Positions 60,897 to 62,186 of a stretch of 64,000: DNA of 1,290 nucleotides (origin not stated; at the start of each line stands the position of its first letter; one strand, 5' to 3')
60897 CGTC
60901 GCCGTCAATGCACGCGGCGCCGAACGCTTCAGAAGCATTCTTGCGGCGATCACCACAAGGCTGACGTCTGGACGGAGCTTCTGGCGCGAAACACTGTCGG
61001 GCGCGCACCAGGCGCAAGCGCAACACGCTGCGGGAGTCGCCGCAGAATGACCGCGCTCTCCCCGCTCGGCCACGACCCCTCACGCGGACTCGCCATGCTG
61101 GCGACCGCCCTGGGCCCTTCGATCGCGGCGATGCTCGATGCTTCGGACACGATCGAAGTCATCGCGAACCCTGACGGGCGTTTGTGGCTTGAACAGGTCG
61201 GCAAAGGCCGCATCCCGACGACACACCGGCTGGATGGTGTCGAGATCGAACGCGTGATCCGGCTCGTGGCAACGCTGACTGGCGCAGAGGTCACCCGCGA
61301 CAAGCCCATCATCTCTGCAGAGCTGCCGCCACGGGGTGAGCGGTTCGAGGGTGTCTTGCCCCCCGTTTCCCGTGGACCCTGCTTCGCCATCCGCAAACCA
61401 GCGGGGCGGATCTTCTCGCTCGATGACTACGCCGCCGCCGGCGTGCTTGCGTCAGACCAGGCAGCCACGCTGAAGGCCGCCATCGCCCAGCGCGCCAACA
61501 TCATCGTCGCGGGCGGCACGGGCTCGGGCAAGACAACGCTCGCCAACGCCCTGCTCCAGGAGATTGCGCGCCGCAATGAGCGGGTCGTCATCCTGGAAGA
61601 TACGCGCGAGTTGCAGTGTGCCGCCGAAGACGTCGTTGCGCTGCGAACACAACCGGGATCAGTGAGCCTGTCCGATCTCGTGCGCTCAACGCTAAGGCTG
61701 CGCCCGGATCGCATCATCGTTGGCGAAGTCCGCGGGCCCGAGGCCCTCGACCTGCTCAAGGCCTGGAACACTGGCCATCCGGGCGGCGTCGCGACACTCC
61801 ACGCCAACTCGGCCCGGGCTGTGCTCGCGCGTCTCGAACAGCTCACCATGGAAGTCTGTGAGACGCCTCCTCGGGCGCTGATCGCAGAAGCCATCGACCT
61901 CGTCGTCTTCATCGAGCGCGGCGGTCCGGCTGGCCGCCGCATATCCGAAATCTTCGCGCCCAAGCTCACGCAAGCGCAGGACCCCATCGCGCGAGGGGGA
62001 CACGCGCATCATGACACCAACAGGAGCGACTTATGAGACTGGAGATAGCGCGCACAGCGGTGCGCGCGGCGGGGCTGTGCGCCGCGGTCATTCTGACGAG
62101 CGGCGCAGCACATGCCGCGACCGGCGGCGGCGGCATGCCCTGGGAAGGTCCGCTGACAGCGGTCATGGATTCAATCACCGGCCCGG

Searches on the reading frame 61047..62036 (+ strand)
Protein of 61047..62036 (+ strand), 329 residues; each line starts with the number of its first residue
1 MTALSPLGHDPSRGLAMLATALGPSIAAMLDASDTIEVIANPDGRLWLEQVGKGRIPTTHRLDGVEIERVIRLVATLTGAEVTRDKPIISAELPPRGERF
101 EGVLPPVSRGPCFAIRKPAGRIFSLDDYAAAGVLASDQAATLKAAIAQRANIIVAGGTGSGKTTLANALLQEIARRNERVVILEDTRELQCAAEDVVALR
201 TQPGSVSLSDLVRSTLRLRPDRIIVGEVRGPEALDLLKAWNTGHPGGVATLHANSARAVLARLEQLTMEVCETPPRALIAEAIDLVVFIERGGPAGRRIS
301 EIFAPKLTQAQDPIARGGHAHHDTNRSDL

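Call 71: search_protein_families(library=pfam, proteins=[window:61047-62036:+], max_evalue=0.0001)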
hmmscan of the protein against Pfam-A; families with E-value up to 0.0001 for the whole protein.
window:61047-62036:+ (329 aa): 6 families
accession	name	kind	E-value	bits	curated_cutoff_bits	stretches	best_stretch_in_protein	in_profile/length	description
PF00437.27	T2SSE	-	6.4e-43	147.2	24.9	1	37-287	18-273/370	Type II/IV secretion system protein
PF06414.18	Zeta_toxin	-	2e-06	27.8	22.3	1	147-186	14-53/199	Zeta toxin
PF00270.35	DEAD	-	4.3e-06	27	26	1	137-192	3-60/167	DEAD/DEAH box helicase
PF10412.15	TrwB_AAD_bind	-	5.5e-06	25.9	20.5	1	149-184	15-50/387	Type IV secretion-system coupling protein DNA-binding domain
PF13191.12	AAA_16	-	2.6e-05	25.2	32.6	1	142-273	16-129/167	AAA ATPase domain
PF20720.3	nSTAND3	-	4e-05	23.8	27.2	1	143-190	11-58/155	Novel STAND NTPase 3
